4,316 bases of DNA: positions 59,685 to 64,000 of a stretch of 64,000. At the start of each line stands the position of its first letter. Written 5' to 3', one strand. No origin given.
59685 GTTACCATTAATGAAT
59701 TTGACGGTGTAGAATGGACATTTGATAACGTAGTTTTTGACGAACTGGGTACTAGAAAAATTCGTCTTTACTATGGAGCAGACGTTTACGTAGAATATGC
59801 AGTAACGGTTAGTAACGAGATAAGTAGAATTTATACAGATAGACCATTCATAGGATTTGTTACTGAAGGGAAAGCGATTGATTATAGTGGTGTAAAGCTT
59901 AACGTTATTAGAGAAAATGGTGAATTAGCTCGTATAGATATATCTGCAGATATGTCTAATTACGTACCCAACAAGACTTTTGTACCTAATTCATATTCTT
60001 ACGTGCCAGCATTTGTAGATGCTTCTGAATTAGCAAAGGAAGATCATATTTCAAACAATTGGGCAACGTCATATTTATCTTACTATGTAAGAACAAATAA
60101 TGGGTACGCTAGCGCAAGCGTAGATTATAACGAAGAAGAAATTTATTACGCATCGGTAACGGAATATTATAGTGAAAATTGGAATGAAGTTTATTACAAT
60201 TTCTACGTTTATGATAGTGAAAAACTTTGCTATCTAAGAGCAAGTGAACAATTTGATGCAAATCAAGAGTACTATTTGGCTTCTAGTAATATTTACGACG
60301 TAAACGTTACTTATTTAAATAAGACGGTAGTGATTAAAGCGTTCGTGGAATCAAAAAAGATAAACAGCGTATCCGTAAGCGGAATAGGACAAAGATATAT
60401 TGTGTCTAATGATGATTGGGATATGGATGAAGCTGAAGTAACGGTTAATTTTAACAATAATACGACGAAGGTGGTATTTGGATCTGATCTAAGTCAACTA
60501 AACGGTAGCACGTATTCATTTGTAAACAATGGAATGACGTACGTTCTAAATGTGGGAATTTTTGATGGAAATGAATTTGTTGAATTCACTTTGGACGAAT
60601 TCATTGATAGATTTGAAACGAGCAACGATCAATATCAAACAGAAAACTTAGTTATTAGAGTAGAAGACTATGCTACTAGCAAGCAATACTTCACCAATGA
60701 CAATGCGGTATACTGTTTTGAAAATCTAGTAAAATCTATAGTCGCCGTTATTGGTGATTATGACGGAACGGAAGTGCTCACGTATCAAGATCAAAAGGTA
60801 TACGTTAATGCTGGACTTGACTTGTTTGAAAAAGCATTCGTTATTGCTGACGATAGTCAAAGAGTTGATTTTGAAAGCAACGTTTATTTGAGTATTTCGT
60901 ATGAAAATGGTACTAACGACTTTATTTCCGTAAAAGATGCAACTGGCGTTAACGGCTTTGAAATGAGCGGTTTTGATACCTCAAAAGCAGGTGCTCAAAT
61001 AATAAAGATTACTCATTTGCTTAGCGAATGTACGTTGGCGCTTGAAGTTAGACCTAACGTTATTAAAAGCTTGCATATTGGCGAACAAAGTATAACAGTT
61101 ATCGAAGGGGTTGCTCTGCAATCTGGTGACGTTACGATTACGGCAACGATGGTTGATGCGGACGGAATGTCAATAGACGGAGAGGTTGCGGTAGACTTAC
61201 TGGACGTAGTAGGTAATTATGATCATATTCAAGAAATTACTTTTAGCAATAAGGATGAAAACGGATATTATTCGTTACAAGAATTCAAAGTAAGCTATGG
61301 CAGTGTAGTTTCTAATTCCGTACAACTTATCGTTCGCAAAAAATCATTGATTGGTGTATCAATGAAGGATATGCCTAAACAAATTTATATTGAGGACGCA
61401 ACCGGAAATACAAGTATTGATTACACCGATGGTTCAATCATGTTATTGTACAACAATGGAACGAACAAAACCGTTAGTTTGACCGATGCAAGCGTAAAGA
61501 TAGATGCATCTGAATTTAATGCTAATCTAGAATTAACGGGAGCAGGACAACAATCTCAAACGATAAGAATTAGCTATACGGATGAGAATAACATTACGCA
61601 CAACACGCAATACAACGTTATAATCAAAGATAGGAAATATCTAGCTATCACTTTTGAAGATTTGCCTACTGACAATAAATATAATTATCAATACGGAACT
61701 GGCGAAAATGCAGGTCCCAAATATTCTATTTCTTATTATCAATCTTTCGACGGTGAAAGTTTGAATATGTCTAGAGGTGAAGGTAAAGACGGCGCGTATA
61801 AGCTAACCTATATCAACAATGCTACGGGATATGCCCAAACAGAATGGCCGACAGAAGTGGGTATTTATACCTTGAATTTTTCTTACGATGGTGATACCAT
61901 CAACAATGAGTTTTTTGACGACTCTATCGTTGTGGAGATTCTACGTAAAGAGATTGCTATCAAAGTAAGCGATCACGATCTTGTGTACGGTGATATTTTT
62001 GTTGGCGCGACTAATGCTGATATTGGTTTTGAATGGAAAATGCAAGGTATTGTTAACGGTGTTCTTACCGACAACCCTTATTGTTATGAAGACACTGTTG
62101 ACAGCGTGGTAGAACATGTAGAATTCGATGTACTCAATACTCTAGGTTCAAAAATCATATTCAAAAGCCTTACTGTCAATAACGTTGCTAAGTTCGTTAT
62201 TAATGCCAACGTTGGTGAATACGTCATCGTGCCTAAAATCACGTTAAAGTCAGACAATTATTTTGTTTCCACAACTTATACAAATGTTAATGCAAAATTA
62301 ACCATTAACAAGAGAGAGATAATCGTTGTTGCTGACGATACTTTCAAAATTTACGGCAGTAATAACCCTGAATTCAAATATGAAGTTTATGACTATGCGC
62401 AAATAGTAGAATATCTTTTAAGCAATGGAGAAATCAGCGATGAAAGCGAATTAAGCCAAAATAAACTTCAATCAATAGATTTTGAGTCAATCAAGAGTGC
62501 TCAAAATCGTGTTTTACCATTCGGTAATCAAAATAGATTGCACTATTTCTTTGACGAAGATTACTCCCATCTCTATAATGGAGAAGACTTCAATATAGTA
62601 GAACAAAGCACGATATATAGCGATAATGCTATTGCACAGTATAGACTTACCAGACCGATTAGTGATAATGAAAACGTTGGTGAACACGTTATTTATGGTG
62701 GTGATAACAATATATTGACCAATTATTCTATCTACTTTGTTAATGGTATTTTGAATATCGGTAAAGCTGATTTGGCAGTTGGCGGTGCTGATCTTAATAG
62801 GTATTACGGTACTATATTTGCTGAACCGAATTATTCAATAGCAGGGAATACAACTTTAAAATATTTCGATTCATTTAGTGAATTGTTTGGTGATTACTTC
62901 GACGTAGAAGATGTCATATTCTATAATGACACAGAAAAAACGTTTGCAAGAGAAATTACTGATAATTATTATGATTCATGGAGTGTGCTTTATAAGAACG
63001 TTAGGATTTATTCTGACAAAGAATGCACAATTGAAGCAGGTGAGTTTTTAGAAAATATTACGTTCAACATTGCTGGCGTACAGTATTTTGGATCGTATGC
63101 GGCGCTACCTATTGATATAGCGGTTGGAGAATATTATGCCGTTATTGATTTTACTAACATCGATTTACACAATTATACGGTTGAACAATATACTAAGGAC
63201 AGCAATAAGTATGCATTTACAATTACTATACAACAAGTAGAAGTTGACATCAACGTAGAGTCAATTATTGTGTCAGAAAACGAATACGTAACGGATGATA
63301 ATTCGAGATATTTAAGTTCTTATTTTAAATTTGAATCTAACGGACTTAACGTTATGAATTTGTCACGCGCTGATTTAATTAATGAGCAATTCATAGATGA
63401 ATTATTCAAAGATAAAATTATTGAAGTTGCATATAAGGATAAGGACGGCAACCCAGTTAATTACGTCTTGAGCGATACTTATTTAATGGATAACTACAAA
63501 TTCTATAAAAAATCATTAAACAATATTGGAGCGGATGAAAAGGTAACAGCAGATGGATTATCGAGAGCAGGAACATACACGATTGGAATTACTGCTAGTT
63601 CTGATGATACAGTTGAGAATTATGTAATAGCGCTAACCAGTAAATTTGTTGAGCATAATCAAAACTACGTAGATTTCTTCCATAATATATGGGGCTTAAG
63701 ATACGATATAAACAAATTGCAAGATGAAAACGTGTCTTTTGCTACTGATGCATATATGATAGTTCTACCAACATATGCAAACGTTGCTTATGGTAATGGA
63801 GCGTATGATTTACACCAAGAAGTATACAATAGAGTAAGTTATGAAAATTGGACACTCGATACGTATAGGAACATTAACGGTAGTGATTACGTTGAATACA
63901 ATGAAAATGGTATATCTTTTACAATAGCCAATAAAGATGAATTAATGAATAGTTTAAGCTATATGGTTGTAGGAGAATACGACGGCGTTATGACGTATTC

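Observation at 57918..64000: A reading frame of more than 2000 codons is missing from the ORF track: a third giant surface lipoprotein running off the window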

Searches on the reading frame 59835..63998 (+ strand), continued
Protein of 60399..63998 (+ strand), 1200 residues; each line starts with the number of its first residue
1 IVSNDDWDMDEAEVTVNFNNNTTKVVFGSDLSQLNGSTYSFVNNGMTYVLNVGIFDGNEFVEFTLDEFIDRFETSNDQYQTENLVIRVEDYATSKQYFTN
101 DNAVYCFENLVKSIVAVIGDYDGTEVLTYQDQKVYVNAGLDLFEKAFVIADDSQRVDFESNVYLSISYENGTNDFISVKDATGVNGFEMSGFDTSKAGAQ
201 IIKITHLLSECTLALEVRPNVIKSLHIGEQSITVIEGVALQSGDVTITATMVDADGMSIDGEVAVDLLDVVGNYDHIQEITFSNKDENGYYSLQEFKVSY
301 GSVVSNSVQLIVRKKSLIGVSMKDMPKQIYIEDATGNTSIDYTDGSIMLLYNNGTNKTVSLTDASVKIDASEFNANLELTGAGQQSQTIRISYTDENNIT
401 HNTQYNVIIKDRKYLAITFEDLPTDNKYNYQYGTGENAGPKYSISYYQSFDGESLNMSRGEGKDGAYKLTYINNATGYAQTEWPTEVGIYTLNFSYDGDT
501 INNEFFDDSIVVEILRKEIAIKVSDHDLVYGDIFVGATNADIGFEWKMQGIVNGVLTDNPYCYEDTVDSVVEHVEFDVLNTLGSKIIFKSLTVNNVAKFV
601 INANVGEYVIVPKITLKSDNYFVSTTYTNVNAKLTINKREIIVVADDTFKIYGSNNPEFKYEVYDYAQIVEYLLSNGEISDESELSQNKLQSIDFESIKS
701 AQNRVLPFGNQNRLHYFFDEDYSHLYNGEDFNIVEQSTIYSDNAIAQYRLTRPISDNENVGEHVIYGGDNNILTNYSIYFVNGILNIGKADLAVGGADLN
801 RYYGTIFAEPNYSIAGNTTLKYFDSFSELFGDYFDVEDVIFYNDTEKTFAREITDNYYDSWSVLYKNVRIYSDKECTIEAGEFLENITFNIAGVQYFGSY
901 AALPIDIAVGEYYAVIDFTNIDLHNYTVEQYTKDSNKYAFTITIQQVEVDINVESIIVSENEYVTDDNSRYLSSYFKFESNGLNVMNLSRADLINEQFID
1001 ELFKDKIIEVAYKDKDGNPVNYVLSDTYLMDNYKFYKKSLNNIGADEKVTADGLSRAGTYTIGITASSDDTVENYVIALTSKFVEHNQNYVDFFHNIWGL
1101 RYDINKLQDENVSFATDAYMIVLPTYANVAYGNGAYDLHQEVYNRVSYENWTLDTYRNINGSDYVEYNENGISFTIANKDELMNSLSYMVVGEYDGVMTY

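Call 67: search_protein_families(library=pfam, max_evalue=0.001, proteins=[P0130, P0134, P0139])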
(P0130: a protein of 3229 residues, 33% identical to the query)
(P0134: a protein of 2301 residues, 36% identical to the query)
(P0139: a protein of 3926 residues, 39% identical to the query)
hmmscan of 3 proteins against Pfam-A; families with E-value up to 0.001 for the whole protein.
P0130 (3229 aa): 6 families
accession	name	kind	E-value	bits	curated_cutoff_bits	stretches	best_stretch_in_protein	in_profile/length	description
PF18676.6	MBG_2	-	0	1325.2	25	24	2629-2700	1-71/72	MBG domain (YGX type)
PF23887.1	Phage_Gene47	-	4.6e-22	77.8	27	0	894-927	24-57/65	Phage L5 gene 47-like protein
PF18657.6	YDG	-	3.5e-10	40.4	25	1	676-759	2-83/85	YDG domain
PF19081.6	Ig_7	-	1.4e-09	38.5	27.3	1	252-332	1-81/84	Ig-like domain CHU_C associated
PF25490.1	DUF7910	-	7.5e-09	36.2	35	0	885-944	73-132/140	Domain of unknown function (DUF7910)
PF18962.6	Por_Secre_tail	-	1e-06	29.4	27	0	3149-3182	1-34/75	Secretion system C-terminal sorting domain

P0134 (2301 aa): 2 families
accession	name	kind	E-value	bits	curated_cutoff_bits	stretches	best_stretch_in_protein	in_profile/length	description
PF18676.6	MBG_2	-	0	1268.2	25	23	6-84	3-71/72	MBG domain (YGX type)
PF00656.27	Peptidase_C14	-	7.7e-16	58.9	21.4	1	2117-2256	1-145/233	Caspase domain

P0139 (3926 aa): 7 families
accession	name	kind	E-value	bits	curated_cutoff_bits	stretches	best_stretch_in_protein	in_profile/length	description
PF18676.6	MBG_2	-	0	2153.2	25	32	3350-3425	1-72/72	MBG domain (YGX type)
PF18887.5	MBG_3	-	1.4e-38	131.3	25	2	961-1030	1-70/72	MBG domain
PF00028.23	Cadherin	-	1.5e-11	45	28.8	1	145-209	7-76/93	Cadherin domain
PF22233.2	PhyR_sigma-like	-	5.6e-11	42.5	27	0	1735-1752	19-36/50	Response regulator PhyR, sigma-like domain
PF18962.6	Por_Secre_tail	-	7.6e-11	42.6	27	1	3852-3921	1-72/75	Secretion system C-terminal sorting domain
PF10182.14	Flo11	-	0.00014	22.5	25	0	2032-2059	85-112/151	Flo11 domain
PF24170.1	Fn3-II_PB4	-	0.00067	20.3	27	0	1308-1378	10-79/95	Straight fiber protein PB4 second Fn3-like domain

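Call 73: predict_structure(alignment_id=A5)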
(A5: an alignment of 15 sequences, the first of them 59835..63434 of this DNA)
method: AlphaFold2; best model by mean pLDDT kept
length: 1200 residues; sequences in the alignment: 15
mean_pLDDT: 80.6   pTM: 0.41
mean pLDDT of the five models: 80.6, 78.4, 77.9, 76.3, 75.0
residues with pLDDT >= 90: 167; 70-90: 852; 50-70: 166; < 50: 15
segments of 3 or more residues with pLDDT < 50: 649-651, 1138-1143
pLDDT, mean of each block of 10 residues (from residue 1): 87 82 79 83 73 83 89 88 88 90 92 91 88 89 90 87 85 90 87 85 88 83 85 85 90 90 84 90 89 88 90 86 86 87 88 88 87 82 84 87 84 80 78 80 73 76 75 77 80 82 77 68 59 77 72 73 59 70 72 69 73 80 77 69 60 73 82 85 73 78 87 88 84 85 80 82 83 81 83 88 85 73 90 87 79 88 87 83 75 75 75 59 74 78 80 76 86 89 85 73 79 79 79 88 81 90 90 87 87 89 86 87 83 67 52 69 63 61 65 57
secondary structure, 60 per line:
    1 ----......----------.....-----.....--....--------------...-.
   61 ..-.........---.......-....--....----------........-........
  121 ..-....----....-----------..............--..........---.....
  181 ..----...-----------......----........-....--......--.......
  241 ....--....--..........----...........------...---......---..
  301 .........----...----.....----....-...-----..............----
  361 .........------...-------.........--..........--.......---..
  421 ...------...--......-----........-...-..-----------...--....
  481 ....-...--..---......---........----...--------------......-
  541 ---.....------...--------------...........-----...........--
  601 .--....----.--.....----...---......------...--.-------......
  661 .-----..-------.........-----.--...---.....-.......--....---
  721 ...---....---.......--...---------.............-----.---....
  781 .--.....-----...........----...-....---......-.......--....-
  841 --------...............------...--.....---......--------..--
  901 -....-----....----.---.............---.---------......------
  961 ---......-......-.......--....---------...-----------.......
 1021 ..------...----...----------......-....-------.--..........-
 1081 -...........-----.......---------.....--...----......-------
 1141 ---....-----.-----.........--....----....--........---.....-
elements in order (helices of 4 or more, strands of 3 or more residues): E5-10 E21-25 E31-35 E56-58 E60-62 H64-72 H76-82 E84-87 E90-93 E104-107 H108-111 H113-122 E124-127 E132-135 E147-149 E153-160 E163-172 E176-182 E187-189 E201-206 E211-215 E220-223 E226-231 E234-244 E247-250 H253-262 E267-277 E284-286 E290-295 E299-309 E314-316 E321-325 H330-333 E335-337 E343-345 H346-349 E350-356 E361-365 H366-369 E376-378 E386-394 E397-406 E409-415 E419-423 E435-440 E446-453 E472-474 E477-484 E486-488 E496-501 E505-512 E517-519 E534-539 E544-548 E555-557 E572-582 E588-598 E604-607 E615-619 E630-635 E642-644 E655-661 E676-684 E693-695 E699-703 E705-711 E714-717 E721-723 H727-730 E734-740 E743-745 H755-758 E759-767 E777-781 E784-788 E794-804 E809-811 H813-816 E820-825 E827-833 E836-839 E849-853 H854-863 H875-879 H883-888 E902-905 E926-930 H931-935 E949-954 E964-969 E971-976 E978-984 E987-990 E1000-1002 H1014-1022 E1029-1031 E1036-1038 E1049-1054 E1056-1059 E1070-1079 E1082-1092 E1098-1104 E1114-1118 E1128-1133 E1144-1147 H1160-1163 E1164-1167 E1170-1173 H1178-1181 H1184-1191 E1195-1199

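Call 75: fold_search(model_id=the predicted structure, library=pdb)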
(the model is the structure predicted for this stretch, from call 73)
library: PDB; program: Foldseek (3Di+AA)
matches with E <= 10: 1476; with E <= 0.001: 231
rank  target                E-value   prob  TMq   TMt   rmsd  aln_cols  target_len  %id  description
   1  7r5k_10               1.0e-13  1.00  0.08  0.06  74.5      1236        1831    8  Human nuclear pore complex (constricted) (released 2022-06-22)
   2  9flp_A                1.1e-13  1.00  0.09  0.11  105.4      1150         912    9  CryoEM structure of the neck (1403-2314) in the grappling hook protein A (GhpA) in the bacterium Aureispira sp. CCB-QB (released 2024-10-16)
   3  3b43                  4.5e-11  1.00  0.09  0.15  56.6       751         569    8  I-band fragment I65-I70 from titin (released 2008-01-22)
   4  3dmk_A                1.2e-10  1.00  0.09  0.12  32.5       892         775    9  Crystal structure of Down Syndrome Cell Adhesion Molecule (DSCAM) isoform 1.30.30, N-terminal eight Ig domains (released 2008-10-07)
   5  8opr_A                1.2e-09  1.00  0.08  0.12  36.4       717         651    9  Structure of the EA1 surface layer of Bacillus anthracis (released 2023-11-08)
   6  6e6b_A                4.3e-09  1.00  0.08  0.13  50.2       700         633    8  Crystal structure of the Protocadherin GammaB4 extracellular domain (released 2019-04-10)
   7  9g93_A                5.5e-09  1.00  0.10  0.16  28.1       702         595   11  CryoET structure of the in vitro grown Bacillus anthracis Sap S-layer (released 2024-12-18)
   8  4aq1_C                6.1e-09  1.00  0.08  0.12  35.8       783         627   10  Structure of the SbsB S-layer protein of Geobacillus stearothermophilus PV72p2 in complex with nanobody KB6 (released 2012-06-13)
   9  4aq1_A                8.8e-09  0.99  0.08  0.11  41.7       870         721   11  Structure of the SbsB S-layer protein of Geobacillus stearothermophilus PV72p2 in complex with nanobody KB6 (released 2012-06-13)
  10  9ba4_A                1.4e-08  0.98  0.08  0.09  53.8       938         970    8  Full-length cross-linked Contactin 2 (CNTN2) (released 2024-07-17)
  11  8wa2_A                1.5e-08  0.98  0.10  0.07  54.4      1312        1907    7  cryo-EM structure of native mastigonemes isolated from Chlamydomonas reinhardtii at 3.0 angstrom resolution (released 2024-04-10)
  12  8wa2_C                1.7e-08  0.98  0.10  0.09  53.5      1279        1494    8  cryo-EM structure of native mastigonemes isolated from Chlamydomonas reinhardtii at 3.0 angstrom resolution (released 2024-04-10)
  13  5t9t_A                2.7e-08  1.00  0.07  0.13  45.9       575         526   11  Protocadherin Gamma B2 extracellular cadherin domains 1-5 (released 2016-10-19)
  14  5t9t_B                2.7e-08  1.00  0.07  0.13  47.3       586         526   12  Protocadherin Gamma B2 extracellular cadherin domains 1-5 (released 2016-10-19)
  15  3dmk_B                3.1e-08  0.99  0.09  0.13  37.8       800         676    9  Crystal structure of Down Syndrome Cell Adhesion Molecule (DSCAM) isoform 1.30.30, N-terminal eight Ig domains (released 2008-10-07)
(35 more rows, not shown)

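Call 94: list_cluster_members(proteins=[P0121, P0122, P0123, P0124, P0125, P0126, P0128])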
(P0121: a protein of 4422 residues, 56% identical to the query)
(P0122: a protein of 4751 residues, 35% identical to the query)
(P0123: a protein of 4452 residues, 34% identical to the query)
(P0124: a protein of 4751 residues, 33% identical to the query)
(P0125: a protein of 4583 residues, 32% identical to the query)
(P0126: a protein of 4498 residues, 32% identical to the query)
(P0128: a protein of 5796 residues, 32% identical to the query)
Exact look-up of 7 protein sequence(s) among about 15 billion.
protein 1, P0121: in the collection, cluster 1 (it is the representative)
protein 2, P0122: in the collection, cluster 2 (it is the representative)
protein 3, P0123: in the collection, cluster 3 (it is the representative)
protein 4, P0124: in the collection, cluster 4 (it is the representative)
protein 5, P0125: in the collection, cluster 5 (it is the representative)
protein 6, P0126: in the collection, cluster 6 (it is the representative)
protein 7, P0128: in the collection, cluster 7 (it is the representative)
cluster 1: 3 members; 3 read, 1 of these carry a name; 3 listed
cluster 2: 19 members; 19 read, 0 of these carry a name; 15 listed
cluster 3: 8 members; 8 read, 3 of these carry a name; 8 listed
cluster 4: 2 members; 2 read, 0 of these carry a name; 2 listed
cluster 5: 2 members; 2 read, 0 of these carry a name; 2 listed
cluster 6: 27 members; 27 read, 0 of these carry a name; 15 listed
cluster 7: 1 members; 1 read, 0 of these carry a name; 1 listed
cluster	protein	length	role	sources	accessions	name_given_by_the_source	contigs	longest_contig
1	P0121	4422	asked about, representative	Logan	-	-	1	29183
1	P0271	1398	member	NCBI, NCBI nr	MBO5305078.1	MAG: bacterial Ig-like domain-containing protein, partial [Clostridia bacterium] | bacterial Ig-like domain-containing protein [Clostridia bacterium]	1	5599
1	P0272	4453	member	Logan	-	-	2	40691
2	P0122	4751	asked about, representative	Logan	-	-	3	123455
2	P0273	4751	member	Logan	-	-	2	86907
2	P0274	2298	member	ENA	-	-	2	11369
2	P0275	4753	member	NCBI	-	-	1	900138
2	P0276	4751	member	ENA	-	-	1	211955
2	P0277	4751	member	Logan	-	-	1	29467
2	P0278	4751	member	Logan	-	-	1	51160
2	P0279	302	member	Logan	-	-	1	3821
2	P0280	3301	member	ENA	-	-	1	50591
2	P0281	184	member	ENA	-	-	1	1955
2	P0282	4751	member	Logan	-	-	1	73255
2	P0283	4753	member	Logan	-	-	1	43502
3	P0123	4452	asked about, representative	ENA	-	-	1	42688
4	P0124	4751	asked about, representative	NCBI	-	-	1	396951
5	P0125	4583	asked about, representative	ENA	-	-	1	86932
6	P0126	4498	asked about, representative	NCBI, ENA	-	-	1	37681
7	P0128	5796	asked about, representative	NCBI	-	-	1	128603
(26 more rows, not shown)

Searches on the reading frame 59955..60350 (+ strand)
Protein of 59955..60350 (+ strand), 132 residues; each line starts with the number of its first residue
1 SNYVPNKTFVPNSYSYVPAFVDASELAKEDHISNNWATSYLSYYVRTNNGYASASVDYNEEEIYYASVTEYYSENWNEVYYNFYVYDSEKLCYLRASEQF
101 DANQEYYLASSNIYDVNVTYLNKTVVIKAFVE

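Call 86: search_protein_families(library=pfam, max_evalue=1, proteins=[window:59955-60350:+])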
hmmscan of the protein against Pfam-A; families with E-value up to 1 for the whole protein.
window:59955-60350:+ (132 aa): 0 families

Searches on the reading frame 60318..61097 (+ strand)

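Call 16: search_protein_families(library=pfam, max_evalue=1, proteins=[window:60318-61097:+])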
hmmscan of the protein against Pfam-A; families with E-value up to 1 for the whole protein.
seq(260 aa): 2 families
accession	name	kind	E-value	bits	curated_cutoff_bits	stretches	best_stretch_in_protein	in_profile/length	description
PF07523.18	Big_3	-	0.00098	19.8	21.2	1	203-244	21-68/68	Bacterial Ig-like domain (group 3)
PF16459.11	Phage_TAC_13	-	0.0076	17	28.8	1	99-159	20-78/98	Phage tail assembly chaperone, TAC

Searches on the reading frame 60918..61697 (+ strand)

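Call 16: search_protein_families(library=pfam, max_evalue=1, proteins=[window:60918-61697:+])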
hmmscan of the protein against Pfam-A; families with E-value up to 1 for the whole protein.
seq(260 aa): 3 families
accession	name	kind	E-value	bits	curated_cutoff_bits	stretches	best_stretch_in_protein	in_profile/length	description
PF07523.18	Big_3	-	0.0044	17.7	21.2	0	11-44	29-68/68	Bacterial Ig-like domain (group 3)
PF07198.17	DUF1410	-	0.062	14.1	25.5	1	213-256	6-47/61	Protein of unknown function (DUF1410)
PF13448.11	DUF4114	-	0.59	11.6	27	0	176-256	10-76/85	Domain of unknown function (DUF4114)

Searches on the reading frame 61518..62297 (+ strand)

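Call 16: search_protein_families(library=pfam, max_evalue=1, proteins=[window:61518-62297:+])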
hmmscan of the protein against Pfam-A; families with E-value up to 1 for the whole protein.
seq(260 aa): 2 families
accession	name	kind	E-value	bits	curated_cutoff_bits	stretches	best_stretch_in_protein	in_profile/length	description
PF07198.17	DUF1410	-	0.031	15.1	25.5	1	13-56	6-47/61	Protein of unknown function (DUF1410)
PF14509.12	GH97_C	-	0.036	14.8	25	0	226-255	6-33/97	Glycosyl-hydrolase 97 C-terminal, oligomerisation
